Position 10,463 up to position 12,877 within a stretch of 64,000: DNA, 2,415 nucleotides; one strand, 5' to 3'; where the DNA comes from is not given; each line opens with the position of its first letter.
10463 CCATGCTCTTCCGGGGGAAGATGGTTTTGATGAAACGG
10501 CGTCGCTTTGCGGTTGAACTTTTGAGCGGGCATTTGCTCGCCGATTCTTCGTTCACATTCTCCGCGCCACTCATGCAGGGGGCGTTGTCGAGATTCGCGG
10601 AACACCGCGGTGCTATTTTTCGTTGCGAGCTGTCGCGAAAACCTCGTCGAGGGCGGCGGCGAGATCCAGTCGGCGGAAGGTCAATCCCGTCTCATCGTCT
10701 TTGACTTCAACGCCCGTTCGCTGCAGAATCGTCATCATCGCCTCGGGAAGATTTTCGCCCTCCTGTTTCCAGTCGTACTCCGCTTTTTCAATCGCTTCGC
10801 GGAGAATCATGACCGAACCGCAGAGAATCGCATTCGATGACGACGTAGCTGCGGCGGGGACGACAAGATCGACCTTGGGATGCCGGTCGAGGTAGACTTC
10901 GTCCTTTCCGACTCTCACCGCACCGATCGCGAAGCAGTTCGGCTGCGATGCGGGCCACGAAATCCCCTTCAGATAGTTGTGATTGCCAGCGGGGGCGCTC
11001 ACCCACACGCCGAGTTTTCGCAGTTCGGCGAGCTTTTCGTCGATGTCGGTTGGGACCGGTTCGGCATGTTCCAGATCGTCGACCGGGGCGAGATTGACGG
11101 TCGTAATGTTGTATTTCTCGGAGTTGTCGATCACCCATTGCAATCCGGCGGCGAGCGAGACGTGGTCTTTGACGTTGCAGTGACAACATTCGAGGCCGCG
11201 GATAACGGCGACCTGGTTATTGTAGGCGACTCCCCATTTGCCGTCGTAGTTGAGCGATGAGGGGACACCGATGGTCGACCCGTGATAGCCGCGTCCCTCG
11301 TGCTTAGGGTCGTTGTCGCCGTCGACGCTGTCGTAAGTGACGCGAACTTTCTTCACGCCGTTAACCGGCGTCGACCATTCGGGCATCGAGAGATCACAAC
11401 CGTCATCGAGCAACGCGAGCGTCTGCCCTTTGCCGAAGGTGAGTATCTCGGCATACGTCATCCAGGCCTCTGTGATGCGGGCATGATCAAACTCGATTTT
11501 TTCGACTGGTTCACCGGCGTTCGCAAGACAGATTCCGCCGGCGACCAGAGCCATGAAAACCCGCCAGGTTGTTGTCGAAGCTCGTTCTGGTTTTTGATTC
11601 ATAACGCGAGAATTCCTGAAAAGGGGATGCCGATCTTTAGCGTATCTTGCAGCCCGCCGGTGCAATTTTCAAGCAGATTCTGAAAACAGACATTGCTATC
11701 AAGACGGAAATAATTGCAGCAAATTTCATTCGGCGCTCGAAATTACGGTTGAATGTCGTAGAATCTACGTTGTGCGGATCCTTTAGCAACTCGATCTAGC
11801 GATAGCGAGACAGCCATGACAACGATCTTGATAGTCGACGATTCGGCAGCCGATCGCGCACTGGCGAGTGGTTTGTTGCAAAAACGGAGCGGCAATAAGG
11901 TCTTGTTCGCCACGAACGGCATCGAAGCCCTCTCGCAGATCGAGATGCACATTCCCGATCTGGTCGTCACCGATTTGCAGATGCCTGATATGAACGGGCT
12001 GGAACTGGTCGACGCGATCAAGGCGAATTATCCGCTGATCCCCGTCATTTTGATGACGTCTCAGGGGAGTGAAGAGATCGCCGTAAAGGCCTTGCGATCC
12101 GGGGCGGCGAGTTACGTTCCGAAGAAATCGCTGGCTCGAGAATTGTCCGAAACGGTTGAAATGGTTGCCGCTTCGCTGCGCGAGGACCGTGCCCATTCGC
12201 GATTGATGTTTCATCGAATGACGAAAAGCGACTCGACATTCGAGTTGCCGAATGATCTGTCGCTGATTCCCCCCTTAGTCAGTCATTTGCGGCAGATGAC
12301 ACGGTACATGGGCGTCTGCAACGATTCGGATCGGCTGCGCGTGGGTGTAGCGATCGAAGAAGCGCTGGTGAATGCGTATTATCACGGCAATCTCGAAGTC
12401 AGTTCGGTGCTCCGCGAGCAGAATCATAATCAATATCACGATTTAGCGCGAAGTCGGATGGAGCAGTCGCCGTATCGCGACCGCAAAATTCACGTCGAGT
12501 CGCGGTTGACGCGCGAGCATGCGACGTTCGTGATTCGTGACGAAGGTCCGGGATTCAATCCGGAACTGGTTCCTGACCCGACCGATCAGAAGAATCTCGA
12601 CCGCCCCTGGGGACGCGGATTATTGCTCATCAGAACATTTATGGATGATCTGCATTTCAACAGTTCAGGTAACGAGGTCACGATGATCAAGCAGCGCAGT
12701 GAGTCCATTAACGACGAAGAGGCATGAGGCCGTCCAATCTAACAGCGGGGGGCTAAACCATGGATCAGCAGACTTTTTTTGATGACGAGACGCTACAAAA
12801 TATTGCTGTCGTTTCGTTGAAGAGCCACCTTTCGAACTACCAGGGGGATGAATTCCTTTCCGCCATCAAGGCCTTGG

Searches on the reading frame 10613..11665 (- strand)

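Call 5: search_protein_families(library=pfam, proteins=[window:10613-11665:-], max_evalue=0.01)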
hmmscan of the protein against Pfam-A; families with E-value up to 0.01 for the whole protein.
window:10613-11665:- (350 aa): 1 family
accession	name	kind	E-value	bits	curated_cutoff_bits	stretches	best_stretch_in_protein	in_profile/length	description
PF00082.27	Peptidase_S8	-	3.3e-07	30.4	21.8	1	78-251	1-180/288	Subtilase family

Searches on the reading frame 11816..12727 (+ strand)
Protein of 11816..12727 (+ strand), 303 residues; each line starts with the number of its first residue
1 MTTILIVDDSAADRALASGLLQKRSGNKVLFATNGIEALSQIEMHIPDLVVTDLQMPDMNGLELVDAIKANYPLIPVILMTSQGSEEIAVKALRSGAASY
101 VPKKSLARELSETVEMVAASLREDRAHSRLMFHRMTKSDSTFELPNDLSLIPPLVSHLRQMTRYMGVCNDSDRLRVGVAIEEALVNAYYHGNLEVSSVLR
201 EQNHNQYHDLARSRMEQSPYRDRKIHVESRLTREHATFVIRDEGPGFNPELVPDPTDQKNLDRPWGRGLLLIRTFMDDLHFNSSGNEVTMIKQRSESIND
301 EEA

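Call 5: search_protein_families(library=pfam, proteins=[window:11816-12727:+], max_evalue=0.01)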
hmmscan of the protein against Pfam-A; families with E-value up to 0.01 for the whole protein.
window:11816-12727:+ (303 aa): 3 families
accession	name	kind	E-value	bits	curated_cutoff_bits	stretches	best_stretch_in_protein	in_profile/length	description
PF00072.30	Response_reg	-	1.6e-25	89.9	30.2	1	4-114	1-110/111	Response regulator receiver domain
PF13581.12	HATPase_c_2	-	3e-20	72.9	27.4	1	147-292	4-127/127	Histidine kinase-like ATPase domain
PF02518.31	HATPase_c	-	0.0063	17.4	26.4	0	222-275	26-83/111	Histidine kinase-, DNA gyrase B-, and HSP90-like ATPase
